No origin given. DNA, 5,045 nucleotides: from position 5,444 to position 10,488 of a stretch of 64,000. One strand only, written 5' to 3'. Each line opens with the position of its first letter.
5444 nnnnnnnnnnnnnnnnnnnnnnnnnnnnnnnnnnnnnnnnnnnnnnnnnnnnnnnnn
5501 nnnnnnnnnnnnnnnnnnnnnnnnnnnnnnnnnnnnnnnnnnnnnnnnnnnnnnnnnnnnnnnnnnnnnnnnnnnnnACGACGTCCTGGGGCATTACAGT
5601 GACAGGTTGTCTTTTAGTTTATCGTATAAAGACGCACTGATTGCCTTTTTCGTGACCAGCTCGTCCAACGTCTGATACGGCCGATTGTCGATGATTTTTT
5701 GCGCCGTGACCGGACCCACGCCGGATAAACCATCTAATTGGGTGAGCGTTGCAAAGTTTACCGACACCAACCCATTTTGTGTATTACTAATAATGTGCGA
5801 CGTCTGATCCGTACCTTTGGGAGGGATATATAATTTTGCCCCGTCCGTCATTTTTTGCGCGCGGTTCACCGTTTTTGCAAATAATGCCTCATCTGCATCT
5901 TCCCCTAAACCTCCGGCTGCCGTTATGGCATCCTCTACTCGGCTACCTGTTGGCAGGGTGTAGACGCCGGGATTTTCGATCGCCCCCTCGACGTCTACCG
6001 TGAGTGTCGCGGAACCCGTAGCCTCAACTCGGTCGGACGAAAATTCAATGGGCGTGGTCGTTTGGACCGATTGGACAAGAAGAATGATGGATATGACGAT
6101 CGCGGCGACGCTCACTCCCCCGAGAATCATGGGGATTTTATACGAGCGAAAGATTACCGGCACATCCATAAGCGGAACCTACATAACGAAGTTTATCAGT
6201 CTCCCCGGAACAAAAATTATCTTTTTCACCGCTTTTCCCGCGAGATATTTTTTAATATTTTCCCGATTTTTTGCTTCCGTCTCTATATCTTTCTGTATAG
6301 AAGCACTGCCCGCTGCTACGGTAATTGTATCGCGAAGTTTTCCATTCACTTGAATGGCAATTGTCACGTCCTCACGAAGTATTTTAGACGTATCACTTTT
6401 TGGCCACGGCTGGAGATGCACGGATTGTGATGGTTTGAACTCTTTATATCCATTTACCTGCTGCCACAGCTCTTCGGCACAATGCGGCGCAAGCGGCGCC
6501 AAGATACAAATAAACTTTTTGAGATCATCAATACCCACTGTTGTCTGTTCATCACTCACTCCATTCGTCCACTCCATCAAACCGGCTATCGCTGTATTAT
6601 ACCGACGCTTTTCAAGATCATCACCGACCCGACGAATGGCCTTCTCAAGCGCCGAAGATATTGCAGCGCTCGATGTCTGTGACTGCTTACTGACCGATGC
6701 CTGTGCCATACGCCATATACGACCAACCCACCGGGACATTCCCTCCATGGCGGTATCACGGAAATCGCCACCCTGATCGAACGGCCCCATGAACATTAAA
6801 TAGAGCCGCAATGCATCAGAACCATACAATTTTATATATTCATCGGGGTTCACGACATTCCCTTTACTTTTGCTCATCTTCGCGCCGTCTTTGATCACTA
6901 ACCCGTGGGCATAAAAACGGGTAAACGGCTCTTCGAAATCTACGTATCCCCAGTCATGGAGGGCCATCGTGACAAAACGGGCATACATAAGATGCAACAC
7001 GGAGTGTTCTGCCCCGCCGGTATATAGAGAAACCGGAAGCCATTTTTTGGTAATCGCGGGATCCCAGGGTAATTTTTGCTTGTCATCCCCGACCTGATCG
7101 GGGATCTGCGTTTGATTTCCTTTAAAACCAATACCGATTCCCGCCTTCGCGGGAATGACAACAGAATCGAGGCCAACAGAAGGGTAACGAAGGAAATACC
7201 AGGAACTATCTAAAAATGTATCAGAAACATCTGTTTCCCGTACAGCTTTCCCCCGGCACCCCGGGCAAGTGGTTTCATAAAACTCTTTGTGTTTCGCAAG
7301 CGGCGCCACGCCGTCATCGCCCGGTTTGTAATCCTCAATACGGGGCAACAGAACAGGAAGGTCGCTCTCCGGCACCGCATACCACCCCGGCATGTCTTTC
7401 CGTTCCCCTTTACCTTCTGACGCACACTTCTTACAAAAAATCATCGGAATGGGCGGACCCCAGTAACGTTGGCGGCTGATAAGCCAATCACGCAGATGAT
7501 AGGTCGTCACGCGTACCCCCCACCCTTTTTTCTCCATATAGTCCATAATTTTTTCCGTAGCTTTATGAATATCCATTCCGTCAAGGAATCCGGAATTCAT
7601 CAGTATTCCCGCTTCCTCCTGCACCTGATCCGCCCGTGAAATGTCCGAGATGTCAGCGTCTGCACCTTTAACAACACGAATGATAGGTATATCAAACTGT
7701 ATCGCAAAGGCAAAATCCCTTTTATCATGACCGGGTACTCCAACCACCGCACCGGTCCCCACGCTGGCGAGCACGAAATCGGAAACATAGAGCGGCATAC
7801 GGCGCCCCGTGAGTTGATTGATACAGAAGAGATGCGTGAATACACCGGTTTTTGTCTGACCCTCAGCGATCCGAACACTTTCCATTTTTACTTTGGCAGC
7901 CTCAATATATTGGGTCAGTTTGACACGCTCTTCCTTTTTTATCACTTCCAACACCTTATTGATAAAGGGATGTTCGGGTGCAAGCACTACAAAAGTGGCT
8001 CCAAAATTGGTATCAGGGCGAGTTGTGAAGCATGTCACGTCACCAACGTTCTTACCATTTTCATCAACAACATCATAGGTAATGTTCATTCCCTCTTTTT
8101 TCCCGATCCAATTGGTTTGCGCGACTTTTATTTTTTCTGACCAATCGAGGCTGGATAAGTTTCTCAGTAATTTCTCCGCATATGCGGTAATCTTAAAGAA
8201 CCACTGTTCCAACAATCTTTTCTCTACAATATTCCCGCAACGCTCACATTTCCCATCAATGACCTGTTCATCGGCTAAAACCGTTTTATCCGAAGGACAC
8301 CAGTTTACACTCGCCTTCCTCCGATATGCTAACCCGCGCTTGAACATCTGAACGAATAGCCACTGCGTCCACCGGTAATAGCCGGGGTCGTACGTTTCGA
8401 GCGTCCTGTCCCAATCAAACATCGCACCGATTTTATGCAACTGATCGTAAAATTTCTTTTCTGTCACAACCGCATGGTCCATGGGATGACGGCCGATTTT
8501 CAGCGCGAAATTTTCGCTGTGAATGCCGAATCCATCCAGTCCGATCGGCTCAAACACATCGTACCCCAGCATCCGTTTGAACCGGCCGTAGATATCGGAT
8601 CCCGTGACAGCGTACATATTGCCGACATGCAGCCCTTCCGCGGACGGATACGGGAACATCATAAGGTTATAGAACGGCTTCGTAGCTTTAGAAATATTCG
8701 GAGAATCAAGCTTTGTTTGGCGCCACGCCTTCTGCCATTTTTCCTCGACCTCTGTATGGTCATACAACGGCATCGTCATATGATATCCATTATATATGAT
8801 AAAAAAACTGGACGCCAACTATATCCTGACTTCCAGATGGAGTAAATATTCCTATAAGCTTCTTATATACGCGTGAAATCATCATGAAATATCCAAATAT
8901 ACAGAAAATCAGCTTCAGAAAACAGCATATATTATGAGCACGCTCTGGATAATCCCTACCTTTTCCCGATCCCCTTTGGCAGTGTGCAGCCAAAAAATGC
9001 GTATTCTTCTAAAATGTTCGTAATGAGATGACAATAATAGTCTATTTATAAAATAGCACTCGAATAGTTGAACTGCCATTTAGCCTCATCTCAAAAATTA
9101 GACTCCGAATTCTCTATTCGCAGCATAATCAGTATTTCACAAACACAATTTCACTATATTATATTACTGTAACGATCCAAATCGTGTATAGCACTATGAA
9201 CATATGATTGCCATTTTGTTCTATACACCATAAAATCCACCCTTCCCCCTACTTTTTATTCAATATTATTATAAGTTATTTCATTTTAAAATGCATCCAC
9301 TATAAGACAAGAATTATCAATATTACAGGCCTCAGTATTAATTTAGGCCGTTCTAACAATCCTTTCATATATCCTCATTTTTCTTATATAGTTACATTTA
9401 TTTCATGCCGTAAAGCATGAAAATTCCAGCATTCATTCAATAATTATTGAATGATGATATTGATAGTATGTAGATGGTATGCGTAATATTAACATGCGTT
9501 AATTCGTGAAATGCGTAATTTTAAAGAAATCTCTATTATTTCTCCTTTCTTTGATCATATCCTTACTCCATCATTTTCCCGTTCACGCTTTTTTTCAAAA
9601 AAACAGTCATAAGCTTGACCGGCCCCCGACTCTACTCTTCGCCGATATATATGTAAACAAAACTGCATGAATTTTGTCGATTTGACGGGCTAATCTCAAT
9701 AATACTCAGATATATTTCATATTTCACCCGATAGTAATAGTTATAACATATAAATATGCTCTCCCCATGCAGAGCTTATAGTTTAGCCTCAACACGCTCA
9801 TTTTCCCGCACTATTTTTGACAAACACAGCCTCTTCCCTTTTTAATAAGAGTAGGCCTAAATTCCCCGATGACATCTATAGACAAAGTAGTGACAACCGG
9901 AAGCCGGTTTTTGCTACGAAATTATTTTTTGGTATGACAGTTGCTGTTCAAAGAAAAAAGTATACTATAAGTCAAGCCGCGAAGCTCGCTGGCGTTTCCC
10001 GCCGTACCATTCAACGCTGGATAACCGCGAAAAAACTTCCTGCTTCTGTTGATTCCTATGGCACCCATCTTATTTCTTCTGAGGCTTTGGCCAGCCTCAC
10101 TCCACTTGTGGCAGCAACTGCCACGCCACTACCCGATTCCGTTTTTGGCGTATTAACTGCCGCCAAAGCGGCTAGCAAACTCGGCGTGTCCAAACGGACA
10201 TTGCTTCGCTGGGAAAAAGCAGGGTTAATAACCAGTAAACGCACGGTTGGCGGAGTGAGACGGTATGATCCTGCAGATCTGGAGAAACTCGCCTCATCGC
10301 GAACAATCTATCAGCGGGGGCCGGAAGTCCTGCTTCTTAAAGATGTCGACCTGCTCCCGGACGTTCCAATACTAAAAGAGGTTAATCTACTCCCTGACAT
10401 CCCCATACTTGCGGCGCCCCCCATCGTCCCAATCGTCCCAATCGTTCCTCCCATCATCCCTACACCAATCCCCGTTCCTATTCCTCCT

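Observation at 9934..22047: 12-kb single gene for a ~4,040-aa membrane-anchored collagen-like fibre with an N-terminal DNA-binding-type HTH pair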

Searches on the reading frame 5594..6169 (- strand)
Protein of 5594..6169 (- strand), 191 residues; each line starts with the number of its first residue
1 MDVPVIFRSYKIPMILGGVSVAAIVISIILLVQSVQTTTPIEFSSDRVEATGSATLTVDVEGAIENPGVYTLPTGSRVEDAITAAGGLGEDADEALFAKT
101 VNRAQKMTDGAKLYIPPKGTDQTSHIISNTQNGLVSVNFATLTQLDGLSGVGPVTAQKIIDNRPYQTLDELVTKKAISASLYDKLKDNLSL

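Call 9: search_protein_families(library=pfam, proteins=[window:5594-6169:-], max_evalue=0.001)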
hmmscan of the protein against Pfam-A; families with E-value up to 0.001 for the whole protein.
window:5594-6169:- (191 aa): 5 families
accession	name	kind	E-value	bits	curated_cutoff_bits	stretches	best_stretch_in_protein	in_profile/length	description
PF10531.15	SLBB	-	3e-11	43.4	27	1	58-94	2-38/55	SLBB domain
PF12836.13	HHH_3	-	5.6e-10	39.6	27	1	134-189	5-64/65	Helix-hairpin-helix motif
PF00633.29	HHH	-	9.2e-06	25.7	24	1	134-161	2-29/30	Helix-hairpin-helix motif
PF22461.2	SLBB_2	-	0.0004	20.9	27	1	58-93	3-40/79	SLBB domain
PF14520.12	HHH_5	-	0.00088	20.1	27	0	144-173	3-31/57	Helix-hairpin-helix domain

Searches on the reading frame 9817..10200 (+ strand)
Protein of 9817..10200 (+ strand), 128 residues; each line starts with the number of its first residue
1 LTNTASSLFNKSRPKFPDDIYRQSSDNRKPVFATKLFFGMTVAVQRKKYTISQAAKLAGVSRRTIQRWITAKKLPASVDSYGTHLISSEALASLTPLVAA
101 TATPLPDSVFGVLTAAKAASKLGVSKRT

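Call 7: search_protein_families(library=pfam, proteins=[window:9817-10200:+], max_evalue=1)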
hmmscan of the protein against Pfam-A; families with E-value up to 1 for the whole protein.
window:9817-10200:+ (128 aa): 29 families (the best 25 are shown)
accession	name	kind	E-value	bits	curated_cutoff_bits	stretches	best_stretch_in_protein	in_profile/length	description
PF12728.13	HTH_17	-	1.9e-12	47.7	27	1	49-92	2-44/51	Helix-turn-helix domain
PF00376.29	MerR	-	1.2e-08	35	28.2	1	50-82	1-33/38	MerR family regulatory protein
PF13384.12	HTH_23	-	4.2e-07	30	24.6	1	46-69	16-38/50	Homeodomain-like domain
PF13551.12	HTH_29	-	6.9e-07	29.7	28.1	1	48-70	12-34/64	Winged helix-turn helix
PF01381.28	HTH_3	-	3e-06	27.6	23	1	46-75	7-36/55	Helix-turn-helix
PF13518.12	HTH_28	-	3.7e-06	27.3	25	1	45-69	10-33/52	Helix-turn-helix domain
PF13411.12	MerR_1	-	1.9e-05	25.1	21.6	1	49-78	1-30/69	MerR HTH family regulatory protein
PF05225.22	HTH_psq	-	0.00019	21.6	20.4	1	43-67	11-35/45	helix-turn-helix, Psq domain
PF02954.25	HTH_8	-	0.00024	21.2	22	1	43-67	13-37/42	Bacterial regulatory protein, Fis family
PF13560.12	HTH_31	-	0.00066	20.4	27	1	45-75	11-42/64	Helix-turn-helix domain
PF20432.4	Xre-like-HTH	-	0.0007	20.3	25.8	1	52-79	27-53/63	Antitoxin Xre-like helix-turn-helix domain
PF02001.22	DUF134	-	0.0043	18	27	1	47-72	49-74/98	Protein of unknown function DUF134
PF03683.19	UPF0175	-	0.0086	16.2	27.9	1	45-75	30-60/75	Uncharacterised protein family (UPF0175)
PF08279.18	HTH_11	-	0.011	16.1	25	1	49-69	16-36/55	HTH domain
PF13011.12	LZ_Tnp_IS481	-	0.02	15.6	22.2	1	43-70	20-47/85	leucine-zipper of insertion element IS481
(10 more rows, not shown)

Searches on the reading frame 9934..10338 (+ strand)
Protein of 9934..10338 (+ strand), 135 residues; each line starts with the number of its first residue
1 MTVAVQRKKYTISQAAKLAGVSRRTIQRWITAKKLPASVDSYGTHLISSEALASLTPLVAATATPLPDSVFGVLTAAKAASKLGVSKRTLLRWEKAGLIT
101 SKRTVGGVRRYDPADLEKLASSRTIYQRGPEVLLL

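Call 34: search_solved_structures(query=window:9934-10338:+, max_evalue=1, show_alignments=3)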
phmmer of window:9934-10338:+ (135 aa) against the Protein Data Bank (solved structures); distinct sequences matched with E-value up to 1: 15.
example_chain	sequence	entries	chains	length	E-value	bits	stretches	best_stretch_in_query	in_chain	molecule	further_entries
6amk_A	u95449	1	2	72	3.6e-08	37.1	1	66-121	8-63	Putative DNA-binding protein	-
6ama_A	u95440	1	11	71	1.4e-07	35.2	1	67-121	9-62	Putative DNA-binding protein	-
3gp4_A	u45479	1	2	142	0.0085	19.8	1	77-129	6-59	Transcriptional regulator, MerR family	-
2vz4_A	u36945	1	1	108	0.013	19.2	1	78-121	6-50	HTH-TYPE TRANSCRIPTIONAL ACTIVATOR TIPA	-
5e01_A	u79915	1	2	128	0.014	19.2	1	74-125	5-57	Uncharacterized HTH-type transcriptional regulator HI_0186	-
5d90_B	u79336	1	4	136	0.015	19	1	74-125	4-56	MerR family regulator protein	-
5d8c_A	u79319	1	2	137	0.015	19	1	74-125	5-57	MerR family regulator protein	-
3whp_A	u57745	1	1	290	0.019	18.7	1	71-126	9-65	Probable transcriptional regulator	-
5c8d_A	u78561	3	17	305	0.022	18.5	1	71-126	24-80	Light-dependent transcriptional regulator CarH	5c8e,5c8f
5i41_B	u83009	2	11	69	0.028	18.2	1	15-54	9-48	Chromosome-anchoring protein RacA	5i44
4r22_B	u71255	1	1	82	0.04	17.7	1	82-122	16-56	HTH-type transcriptional regulator TnrA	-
4r24_B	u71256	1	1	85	0.043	17.6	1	82-122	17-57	HTH-type transcriptional regulator TnrA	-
2zhg_A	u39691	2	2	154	0.081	16.7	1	70-118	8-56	Redox-sensitive transcriptional activator soxR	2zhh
4ua1_A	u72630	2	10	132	0.24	15.1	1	78-123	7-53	Regulatory protein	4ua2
1jbg_A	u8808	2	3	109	0.72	13.6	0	79-120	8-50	transcription activator of multidrug-efflux transporter genes mta | transcription activator MtaN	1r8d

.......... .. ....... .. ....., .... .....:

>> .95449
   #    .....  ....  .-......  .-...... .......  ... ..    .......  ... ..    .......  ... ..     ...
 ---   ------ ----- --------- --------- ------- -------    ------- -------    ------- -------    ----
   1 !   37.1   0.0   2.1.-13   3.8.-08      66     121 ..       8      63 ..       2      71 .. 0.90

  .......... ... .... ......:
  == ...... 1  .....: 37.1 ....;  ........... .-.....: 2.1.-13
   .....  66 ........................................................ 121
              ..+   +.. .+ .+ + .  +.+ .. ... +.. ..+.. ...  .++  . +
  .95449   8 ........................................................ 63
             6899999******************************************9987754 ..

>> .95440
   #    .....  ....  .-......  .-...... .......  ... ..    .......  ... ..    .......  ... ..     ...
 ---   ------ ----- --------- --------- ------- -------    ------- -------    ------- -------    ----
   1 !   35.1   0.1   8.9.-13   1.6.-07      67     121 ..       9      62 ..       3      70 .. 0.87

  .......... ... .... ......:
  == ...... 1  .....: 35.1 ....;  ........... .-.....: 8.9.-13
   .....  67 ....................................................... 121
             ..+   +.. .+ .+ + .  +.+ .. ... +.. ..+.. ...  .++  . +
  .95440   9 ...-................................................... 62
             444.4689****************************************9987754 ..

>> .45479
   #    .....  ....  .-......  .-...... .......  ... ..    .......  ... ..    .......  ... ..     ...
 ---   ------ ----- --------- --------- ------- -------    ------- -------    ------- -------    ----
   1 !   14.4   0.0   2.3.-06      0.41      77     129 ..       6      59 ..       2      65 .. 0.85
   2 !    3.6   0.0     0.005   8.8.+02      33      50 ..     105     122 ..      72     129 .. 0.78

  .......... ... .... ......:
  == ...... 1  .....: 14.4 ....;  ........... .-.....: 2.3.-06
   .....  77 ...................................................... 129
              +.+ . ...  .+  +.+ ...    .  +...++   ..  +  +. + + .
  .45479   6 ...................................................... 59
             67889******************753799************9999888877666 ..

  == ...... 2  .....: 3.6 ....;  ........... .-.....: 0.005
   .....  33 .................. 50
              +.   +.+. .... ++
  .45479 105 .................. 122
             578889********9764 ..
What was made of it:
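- Checked: HTH2 resembles BldC (PDB 6AMK, E 4e-8, call 34).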
